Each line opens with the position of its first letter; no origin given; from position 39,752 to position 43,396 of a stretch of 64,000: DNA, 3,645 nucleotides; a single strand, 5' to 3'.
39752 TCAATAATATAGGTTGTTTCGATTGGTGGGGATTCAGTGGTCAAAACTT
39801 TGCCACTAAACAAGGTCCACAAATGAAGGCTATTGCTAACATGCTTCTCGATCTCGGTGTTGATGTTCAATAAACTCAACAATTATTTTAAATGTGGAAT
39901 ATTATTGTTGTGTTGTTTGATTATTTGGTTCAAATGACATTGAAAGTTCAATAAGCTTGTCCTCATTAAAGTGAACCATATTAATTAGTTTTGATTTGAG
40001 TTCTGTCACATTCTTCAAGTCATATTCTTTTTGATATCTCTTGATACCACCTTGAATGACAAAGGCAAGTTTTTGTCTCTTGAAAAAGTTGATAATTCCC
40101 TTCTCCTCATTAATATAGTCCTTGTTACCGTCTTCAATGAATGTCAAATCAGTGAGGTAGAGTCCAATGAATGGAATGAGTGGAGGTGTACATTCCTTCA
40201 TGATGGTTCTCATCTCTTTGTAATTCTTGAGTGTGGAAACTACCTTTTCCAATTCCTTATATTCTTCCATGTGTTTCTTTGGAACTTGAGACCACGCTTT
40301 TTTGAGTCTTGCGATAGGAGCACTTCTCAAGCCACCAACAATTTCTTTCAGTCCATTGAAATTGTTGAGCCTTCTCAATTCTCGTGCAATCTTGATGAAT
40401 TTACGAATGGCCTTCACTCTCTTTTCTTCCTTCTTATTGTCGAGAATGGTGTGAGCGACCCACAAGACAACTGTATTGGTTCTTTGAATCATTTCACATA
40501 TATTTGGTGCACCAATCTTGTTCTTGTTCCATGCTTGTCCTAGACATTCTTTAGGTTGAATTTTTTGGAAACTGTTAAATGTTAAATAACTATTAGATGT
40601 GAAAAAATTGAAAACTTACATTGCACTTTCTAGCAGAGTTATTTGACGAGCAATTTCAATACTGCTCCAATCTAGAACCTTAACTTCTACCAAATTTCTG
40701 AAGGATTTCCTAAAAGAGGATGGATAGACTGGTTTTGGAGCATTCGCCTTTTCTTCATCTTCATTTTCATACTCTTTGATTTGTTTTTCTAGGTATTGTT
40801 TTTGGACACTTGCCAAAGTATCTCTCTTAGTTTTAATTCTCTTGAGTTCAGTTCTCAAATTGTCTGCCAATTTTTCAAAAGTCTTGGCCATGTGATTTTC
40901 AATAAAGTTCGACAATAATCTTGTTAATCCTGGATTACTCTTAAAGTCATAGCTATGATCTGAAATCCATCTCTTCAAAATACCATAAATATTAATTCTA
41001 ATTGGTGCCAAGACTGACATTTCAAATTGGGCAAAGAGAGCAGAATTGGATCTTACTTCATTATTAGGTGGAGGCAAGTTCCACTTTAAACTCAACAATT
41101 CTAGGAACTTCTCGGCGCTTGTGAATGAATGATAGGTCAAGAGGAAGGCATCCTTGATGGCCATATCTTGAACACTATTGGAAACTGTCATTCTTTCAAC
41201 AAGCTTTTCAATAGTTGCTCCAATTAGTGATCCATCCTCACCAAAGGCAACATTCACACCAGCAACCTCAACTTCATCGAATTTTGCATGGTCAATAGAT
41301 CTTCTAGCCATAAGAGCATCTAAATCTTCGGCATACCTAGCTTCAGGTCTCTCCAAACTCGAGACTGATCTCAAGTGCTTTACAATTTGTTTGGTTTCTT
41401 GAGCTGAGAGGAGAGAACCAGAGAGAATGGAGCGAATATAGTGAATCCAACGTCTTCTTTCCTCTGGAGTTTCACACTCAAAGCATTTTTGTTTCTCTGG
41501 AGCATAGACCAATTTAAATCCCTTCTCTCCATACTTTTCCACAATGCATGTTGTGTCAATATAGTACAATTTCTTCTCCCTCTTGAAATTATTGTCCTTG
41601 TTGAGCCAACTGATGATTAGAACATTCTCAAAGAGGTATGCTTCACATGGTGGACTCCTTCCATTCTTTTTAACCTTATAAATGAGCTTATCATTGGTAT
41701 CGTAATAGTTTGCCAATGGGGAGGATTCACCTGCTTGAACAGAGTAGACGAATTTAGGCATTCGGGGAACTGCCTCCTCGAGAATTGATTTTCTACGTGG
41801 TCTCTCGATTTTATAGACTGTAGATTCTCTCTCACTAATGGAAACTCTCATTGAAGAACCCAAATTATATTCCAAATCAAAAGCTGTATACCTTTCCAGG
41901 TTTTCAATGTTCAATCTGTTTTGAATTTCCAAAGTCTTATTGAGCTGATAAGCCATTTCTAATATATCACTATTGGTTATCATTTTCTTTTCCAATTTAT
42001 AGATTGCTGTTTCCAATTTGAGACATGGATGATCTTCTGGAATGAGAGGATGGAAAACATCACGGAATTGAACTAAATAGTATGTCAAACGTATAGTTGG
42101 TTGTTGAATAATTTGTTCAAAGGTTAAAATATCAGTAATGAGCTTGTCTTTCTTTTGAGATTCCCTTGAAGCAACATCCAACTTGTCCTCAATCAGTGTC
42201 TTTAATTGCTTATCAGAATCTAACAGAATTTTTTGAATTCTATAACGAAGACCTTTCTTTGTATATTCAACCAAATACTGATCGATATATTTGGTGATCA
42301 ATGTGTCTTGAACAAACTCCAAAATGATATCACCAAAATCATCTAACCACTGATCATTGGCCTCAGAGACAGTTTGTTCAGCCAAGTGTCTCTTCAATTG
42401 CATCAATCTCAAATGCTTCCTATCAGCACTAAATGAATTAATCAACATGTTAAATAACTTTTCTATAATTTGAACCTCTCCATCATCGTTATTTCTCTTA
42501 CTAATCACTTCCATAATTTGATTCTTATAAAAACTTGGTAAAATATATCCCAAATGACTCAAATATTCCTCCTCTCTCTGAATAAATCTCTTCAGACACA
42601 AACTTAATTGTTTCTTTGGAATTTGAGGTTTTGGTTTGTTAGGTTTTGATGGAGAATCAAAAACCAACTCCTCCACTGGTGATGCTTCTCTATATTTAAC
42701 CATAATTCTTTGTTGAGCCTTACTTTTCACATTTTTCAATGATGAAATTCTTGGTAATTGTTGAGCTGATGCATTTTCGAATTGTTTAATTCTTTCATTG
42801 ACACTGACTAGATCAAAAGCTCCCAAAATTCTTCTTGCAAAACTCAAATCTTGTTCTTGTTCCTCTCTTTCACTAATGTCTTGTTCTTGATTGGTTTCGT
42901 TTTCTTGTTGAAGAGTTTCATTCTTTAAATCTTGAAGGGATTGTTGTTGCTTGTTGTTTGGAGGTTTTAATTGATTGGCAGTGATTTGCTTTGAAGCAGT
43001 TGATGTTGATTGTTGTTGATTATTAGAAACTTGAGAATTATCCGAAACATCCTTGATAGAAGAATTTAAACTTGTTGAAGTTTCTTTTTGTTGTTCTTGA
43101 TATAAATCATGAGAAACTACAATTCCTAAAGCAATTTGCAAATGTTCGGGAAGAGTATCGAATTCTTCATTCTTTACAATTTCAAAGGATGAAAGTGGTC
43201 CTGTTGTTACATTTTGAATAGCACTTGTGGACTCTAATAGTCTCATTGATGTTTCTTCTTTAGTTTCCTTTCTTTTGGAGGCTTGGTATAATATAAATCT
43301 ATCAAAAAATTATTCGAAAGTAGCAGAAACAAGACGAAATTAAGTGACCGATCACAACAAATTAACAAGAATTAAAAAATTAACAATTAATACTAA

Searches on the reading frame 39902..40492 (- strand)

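Call 41: search_protein_families(library=pfam, proteins=[window:39902-40492:-], max_evalue=0.001)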
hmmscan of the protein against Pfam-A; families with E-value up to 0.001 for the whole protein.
window:39902-40492:- (196 aa): 1 family
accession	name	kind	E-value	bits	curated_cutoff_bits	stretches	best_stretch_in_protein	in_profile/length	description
PF00617.24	RasGEF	-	3.2e-51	174.2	23.1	1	1-140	42-181/181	RasGEF domain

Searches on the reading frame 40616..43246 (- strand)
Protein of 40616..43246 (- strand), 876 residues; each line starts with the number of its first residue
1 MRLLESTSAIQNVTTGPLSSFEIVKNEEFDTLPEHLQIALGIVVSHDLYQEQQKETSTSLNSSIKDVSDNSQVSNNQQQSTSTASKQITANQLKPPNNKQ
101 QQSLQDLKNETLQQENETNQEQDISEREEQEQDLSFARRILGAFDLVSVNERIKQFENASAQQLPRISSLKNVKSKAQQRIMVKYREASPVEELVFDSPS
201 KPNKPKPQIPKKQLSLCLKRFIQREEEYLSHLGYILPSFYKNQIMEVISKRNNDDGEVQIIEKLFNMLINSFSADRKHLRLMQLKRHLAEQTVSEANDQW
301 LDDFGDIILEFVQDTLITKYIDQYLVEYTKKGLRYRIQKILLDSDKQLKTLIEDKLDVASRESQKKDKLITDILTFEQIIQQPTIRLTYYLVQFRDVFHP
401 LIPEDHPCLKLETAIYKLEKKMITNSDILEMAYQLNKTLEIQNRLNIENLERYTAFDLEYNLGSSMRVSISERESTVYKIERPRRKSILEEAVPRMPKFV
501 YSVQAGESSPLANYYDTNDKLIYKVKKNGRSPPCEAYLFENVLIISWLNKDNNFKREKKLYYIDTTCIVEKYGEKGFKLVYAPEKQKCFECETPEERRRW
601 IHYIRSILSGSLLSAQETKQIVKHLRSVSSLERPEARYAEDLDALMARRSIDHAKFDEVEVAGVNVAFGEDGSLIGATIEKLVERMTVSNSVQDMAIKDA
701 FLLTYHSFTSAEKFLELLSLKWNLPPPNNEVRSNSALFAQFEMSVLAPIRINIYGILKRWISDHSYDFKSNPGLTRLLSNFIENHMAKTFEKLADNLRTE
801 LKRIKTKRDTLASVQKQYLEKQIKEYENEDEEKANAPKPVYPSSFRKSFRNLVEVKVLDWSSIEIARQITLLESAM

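Call 8: search_protein_families(library=pfam, proteins=[window:40616-43246:-], max_evalue=0.01)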
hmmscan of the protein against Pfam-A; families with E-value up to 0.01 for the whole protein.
window:40616-43246:- (876 aa): 1 family
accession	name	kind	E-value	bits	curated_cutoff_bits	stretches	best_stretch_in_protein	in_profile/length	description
PF00618.25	RasGEF_N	-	1e-19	71.1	28.3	1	675-781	3-106/106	RasGEF N-terminal motif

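Call 31: find_encoding_contigs(protein=window:40616-43246:-, flank=10000, max_places=10)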
Protein window:40616-43246:- (876 aa): 1 contig read that carries it; 1 place shown.
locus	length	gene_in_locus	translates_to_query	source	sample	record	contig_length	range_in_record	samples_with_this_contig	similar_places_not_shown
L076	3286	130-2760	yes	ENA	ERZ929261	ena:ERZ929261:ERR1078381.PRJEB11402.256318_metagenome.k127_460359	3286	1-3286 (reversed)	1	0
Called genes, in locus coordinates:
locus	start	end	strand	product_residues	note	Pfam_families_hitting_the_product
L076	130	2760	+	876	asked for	PF00618:RasGEF_N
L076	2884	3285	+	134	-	?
